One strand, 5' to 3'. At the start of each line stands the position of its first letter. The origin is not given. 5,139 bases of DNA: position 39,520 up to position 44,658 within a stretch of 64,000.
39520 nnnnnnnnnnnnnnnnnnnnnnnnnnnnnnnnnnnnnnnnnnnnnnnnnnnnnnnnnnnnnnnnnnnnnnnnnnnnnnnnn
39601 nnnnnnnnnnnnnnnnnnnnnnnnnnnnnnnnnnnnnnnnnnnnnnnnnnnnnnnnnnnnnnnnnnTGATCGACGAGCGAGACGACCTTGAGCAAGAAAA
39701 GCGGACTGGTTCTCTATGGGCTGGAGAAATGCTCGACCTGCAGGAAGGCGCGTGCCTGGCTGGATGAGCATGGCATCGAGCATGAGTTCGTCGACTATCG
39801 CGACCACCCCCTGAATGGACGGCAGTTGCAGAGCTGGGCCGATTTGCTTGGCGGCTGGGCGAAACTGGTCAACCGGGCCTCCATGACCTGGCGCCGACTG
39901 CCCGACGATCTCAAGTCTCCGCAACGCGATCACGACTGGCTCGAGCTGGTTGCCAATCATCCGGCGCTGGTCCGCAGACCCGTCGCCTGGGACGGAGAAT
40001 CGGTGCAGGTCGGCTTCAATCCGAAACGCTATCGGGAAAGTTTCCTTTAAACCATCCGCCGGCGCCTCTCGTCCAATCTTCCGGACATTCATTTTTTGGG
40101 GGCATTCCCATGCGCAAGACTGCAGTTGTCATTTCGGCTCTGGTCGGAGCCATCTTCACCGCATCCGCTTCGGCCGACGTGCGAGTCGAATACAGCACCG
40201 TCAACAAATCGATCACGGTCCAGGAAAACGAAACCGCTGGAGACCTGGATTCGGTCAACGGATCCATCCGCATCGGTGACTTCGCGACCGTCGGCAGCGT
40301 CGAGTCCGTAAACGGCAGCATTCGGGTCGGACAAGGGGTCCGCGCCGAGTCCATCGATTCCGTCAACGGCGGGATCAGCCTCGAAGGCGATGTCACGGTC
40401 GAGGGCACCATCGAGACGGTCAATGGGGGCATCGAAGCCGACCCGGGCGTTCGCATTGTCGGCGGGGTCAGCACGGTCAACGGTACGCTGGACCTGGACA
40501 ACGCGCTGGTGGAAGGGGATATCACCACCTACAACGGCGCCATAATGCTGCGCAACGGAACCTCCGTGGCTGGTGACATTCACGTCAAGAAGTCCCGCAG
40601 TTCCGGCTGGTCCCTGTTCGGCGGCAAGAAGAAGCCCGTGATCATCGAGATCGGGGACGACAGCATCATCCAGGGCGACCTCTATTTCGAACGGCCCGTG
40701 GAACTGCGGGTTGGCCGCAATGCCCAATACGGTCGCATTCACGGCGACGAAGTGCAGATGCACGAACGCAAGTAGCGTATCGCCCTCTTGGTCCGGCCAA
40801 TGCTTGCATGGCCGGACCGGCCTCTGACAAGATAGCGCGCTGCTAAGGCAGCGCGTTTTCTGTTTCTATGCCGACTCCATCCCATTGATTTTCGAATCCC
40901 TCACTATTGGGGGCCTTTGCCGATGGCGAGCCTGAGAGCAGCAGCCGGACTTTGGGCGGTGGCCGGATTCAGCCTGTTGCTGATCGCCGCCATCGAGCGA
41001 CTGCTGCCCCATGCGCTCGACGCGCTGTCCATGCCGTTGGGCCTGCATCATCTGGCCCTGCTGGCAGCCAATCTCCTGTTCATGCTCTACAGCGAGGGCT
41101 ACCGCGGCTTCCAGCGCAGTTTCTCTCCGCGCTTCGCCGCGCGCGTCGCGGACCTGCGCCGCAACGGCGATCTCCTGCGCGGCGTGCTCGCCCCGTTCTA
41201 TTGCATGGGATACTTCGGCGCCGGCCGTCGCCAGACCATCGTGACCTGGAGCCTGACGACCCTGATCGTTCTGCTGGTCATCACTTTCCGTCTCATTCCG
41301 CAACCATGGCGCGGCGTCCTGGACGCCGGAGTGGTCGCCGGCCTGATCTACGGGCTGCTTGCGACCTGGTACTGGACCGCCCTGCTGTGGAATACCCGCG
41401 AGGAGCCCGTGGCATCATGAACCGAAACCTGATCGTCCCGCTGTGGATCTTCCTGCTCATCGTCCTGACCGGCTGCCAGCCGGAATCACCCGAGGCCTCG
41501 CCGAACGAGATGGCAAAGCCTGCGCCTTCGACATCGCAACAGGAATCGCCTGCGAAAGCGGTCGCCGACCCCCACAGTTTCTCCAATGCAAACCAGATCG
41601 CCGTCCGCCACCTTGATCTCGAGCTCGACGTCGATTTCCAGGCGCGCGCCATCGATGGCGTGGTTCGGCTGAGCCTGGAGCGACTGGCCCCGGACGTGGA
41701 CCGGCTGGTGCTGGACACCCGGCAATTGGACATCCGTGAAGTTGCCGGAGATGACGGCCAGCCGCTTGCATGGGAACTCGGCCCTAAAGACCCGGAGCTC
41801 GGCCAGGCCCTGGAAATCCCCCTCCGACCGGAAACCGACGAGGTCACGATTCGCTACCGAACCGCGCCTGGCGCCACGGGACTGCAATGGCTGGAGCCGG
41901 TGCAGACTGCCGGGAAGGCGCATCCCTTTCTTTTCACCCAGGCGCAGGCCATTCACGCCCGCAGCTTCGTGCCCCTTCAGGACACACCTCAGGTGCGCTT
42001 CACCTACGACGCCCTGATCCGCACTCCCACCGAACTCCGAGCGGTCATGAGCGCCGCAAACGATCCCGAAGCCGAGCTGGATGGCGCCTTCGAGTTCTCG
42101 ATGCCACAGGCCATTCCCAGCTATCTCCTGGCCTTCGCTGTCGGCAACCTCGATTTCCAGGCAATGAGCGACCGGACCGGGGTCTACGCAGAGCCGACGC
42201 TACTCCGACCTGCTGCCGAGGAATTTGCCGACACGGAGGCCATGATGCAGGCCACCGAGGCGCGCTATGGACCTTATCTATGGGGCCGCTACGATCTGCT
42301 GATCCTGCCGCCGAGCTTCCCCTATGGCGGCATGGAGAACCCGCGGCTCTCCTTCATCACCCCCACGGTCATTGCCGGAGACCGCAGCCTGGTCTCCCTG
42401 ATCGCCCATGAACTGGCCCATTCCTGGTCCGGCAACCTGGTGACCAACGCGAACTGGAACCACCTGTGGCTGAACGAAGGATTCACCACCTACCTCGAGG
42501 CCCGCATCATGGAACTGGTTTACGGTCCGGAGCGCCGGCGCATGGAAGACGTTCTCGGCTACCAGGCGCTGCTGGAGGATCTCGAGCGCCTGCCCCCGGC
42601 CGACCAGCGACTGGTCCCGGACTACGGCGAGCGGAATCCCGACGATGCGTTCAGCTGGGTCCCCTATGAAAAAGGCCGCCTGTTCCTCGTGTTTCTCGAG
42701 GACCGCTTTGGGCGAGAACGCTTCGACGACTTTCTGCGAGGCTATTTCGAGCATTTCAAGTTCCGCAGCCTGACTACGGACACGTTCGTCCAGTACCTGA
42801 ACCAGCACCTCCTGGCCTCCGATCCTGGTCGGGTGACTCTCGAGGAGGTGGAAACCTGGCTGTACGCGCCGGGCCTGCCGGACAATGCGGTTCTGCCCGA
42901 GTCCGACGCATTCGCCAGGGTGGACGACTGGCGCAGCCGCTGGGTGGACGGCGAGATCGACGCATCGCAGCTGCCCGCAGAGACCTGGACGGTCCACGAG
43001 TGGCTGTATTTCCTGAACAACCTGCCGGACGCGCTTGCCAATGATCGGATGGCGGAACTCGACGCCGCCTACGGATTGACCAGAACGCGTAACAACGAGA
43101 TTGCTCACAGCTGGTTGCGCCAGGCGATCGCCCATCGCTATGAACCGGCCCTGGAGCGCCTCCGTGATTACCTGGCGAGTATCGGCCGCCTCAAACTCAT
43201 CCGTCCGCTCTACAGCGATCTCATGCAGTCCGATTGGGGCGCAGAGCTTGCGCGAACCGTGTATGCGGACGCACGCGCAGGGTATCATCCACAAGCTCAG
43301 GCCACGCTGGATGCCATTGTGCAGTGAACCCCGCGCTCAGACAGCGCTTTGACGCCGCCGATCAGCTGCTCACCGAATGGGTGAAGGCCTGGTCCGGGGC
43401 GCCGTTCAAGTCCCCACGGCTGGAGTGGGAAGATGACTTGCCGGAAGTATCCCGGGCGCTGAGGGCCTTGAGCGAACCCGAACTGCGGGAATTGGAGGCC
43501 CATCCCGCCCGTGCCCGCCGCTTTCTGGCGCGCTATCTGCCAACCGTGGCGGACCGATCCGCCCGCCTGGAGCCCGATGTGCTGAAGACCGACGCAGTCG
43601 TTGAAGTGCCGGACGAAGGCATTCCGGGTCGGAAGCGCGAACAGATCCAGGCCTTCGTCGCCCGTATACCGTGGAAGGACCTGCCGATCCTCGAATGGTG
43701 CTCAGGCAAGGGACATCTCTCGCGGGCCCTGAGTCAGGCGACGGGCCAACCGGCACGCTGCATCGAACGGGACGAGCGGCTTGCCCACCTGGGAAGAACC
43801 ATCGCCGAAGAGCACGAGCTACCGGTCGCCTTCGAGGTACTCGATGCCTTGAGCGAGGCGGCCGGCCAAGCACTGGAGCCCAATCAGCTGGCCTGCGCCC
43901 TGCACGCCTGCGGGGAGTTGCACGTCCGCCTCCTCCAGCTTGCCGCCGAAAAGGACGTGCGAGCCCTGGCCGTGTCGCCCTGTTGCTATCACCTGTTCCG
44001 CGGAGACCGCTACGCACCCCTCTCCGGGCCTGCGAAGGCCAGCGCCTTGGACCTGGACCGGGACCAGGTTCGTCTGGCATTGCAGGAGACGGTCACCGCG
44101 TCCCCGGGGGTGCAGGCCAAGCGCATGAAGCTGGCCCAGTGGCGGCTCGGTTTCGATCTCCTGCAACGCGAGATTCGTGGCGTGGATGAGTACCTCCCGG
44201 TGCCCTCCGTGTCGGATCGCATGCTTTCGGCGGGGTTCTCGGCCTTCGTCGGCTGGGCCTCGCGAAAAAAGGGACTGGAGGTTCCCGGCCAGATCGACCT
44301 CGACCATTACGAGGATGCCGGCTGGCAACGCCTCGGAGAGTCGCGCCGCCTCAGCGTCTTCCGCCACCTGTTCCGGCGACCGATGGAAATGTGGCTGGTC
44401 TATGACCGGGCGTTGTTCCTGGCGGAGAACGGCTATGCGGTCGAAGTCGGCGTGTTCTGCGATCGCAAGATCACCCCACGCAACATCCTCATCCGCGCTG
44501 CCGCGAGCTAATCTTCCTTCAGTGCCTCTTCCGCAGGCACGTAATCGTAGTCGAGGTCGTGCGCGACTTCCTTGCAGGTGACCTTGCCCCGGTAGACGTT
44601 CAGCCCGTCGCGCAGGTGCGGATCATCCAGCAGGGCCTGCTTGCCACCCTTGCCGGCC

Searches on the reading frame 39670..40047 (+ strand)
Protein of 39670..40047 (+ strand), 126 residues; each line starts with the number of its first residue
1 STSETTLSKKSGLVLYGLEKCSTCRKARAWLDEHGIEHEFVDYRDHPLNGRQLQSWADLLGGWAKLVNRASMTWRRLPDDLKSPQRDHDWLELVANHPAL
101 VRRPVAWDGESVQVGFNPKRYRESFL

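Call 16: search_protein_families(library=pfam, proteins=[window:39670-40047:+], max_evalue=0.0001)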
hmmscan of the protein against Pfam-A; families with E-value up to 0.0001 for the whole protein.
window:39670-40047:+ (126 aa): 2 families
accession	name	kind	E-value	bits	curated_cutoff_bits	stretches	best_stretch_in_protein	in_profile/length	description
PF03960.21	ArsC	-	5.6e-17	62.3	24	1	16-123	1-78/79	ArsC family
PF00462.30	Glutaredoxin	-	8.5e-06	26.3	22.9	1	14-56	2-44/60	Glutaredoxin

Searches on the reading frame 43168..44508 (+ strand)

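Call 16: search_protein_families(library=pfam, proteins=[window:43168-44508:+], max_evalue=0.0001)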
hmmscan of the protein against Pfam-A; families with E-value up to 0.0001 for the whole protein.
window:43168-44508:+ (447 aa): 1 family
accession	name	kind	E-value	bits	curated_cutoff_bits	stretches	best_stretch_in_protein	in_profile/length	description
PF13679.12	Methyltransf_32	-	6.1e-17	62.4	27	1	170-278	25-141/143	Methyltransferase domain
